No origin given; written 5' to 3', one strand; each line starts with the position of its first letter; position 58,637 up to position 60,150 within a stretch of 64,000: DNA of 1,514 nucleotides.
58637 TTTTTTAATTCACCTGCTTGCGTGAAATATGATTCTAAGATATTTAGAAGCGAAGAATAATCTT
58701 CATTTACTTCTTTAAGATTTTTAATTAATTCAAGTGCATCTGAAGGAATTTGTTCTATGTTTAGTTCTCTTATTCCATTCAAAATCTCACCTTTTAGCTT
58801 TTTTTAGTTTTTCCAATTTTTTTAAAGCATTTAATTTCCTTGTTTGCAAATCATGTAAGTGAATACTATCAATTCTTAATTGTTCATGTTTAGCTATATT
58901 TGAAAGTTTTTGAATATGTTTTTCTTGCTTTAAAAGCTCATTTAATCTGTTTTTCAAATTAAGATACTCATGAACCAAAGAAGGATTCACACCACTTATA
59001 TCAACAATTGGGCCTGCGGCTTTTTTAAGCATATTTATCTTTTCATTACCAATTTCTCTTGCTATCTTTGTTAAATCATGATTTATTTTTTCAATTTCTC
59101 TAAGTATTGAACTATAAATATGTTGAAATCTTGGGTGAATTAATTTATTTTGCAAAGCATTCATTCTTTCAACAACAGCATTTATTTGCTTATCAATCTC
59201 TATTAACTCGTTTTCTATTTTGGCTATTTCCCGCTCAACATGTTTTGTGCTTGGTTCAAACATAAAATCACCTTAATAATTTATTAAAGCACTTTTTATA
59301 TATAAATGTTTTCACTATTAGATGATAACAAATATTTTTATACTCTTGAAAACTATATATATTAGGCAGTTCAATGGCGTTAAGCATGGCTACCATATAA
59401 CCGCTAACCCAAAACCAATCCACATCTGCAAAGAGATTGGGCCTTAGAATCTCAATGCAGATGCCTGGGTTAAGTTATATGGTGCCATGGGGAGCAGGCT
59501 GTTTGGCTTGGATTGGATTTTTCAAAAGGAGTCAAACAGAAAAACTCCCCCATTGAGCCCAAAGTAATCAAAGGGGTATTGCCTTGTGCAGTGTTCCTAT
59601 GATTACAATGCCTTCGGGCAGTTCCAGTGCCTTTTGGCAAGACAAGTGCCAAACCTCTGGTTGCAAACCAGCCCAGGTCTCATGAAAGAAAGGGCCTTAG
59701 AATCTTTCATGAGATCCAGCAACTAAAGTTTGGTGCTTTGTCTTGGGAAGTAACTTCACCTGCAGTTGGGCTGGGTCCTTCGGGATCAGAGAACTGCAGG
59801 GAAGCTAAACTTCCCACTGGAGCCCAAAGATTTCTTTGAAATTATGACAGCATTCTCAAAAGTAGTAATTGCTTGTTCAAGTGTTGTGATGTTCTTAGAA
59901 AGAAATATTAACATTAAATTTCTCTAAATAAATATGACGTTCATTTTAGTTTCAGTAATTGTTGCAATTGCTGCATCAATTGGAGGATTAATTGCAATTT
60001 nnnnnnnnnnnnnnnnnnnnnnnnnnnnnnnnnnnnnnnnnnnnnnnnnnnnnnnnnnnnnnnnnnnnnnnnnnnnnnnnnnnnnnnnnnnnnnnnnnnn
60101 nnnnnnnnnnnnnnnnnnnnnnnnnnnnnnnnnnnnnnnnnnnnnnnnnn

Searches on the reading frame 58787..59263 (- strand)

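Call 47: search_protein_families(library=pfam, proteins=[window:58787-59263:-], max_evalue=0.01)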
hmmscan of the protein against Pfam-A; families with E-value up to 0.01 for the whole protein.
window:58787-59263:- (158 aa): 2 families
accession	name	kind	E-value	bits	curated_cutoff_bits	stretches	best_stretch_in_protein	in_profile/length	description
PF19438.4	LIN9_C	-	2.9e-06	27.3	26.5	1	15-75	88-147/273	LIN9 C-terminal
PF00804.31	Syntaxin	-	0.0081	16.4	26.7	1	7-73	12-76/157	Syntaxin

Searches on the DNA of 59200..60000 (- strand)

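Call 23: search_rna_families(source=window, start=59200, end=60000, threshold=evalue, max_evalue=1, show_alignments=1)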
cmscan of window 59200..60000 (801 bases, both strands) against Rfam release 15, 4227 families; matches with E-value up to 1: 0.
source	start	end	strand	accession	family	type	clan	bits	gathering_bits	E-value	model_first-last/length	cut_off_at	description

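Call 58: build_rna_model(alignment_id=A2)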
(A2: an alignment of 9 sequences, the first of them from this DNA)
Model R1 built from alignment A2 (9 sequences, 225 columns); structure: RNAalifold consensus.
model positions 211; base pairs 50; branch points 1; effective number of sequences 2.29; information 0.59 bits per position. Calibrated on 0.2 Mb of random sequence (short: E-values are rough).
structure used (alignment columns):
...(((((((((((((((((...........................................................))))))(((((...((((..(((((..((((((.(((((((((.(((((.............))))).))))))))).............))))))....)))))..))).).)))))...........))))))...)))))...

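Call 59: search_with_rna_model(model_id=R1, sources=[window, L001, L004, L005, L006, L007, L008, L009, L010, L011, L086, L087, L088, L089, L012, L013, L014, L015, L018, L020, L022, L024, L027, L028, L029, L030, L031, L035, L037, L038, L043, L045, L046, L047, L051, L052, L055, L057, L058, L059, L063, L066, L067, L069, L072, L073, L080, L082, L085], max_evalue=1)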
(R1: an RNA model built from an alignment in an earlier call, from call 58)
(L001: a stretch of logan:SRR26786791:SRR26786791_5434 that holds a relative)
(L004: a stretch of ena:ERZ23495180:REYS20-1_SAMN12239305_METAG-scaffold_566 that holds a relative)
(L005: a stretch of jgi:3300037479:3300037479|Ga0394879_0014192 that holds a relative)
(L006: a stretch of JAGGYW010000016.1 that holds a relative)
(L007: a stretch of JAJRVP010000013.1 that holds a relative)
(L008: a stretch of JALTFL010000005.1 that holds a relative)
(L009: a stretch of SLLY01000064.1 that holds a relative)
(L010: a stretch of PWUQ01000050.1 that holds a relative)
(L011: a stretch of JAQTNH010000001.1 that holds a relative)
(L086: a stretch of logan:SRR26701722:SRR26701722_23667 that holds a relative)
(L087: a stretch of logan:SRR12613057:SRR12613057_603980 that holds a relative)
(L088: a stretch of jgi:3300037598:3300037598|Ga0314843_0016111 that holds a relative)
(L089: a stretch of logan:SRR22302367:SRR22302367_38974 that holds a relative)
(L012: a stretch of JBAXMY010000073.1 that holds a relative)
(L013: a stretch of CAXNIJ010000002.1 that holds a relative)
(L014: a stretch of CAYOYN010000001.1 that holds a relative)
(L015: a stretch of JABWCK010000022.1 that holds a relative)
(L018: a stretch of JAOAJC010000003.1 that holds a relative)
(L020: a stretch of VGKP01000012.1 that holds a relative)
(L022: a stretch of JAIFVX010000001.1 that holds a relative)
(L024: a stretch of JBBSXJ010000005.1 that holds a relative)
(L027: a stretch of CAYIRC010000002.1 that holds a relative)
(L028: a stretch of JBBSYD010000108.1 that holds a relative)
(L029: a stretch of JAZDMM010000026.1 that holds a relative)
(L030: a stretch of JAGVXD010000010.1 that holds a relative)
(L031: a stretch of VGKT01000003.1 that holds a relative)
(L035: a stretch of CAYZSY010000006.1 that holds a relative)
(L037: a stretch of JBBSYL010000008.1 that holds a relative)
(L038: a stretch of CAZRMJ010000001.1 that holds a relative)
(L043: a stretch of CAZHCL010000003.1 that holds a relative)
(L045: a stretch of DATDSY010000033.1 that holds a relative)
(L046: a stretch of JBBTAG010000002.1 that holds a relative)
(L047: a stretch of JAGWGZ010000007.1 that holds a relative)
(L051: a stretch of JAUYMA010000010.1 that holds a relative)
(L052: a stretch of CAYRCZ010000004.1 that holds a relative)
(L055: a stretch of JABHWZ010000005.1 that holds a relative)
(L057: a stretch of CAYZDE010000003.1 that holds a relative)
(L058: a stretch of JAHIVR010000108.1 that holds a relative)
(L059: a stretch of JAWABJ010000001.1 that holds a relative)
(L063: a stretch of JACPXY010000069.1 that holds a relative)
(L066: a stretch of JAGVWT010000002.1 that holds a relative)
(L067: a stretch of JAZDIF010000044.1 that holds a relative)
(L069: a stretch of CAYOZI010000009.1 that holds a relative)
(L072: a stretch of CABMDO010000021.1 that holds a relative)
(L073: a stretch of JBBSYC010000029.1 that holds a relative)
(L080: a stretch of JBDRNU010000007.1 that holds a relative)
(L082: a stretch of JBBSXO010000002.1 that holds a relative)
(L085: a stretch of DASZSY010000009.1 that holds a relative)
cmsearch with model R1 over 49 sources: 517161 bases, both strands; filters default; matches with E-value up to 1: 13.
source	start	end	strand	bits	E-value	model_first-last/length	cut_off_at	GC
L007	6275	6487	+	214.4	7.9e-52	1-211/211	no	0.47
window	59360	59563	-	197.7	1.2e-47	1-211/211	no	0.45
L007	6008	6221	+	196.2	3e-47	1-211/211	no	0.44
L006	6009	6221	+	191.6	4.3e-46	1-211/211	no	0.52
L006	6275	6483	+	190.3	8.8e-46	1-211/211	no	0.54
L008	5968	6175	+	179.3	5.1e-43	1-211/211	no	0.49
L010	2627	2839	+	176.1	3.4e-42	1-211/211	no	0.35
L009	6015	6223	+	174.8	7.2e-42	1-211/211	no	0.43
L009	6293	6505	+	174.7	7.3e-42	1-211/211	no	0.37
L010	2349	2557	+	172.2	3.3e-41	1-211/211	no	0.44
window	59612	59828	-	168.7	2.5e-40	1-211/211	no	0.5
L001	1053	1127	-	12.6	0.48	1-211/211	no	0.37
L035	4707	4822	-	11.7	0.81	1-211/211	no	0.34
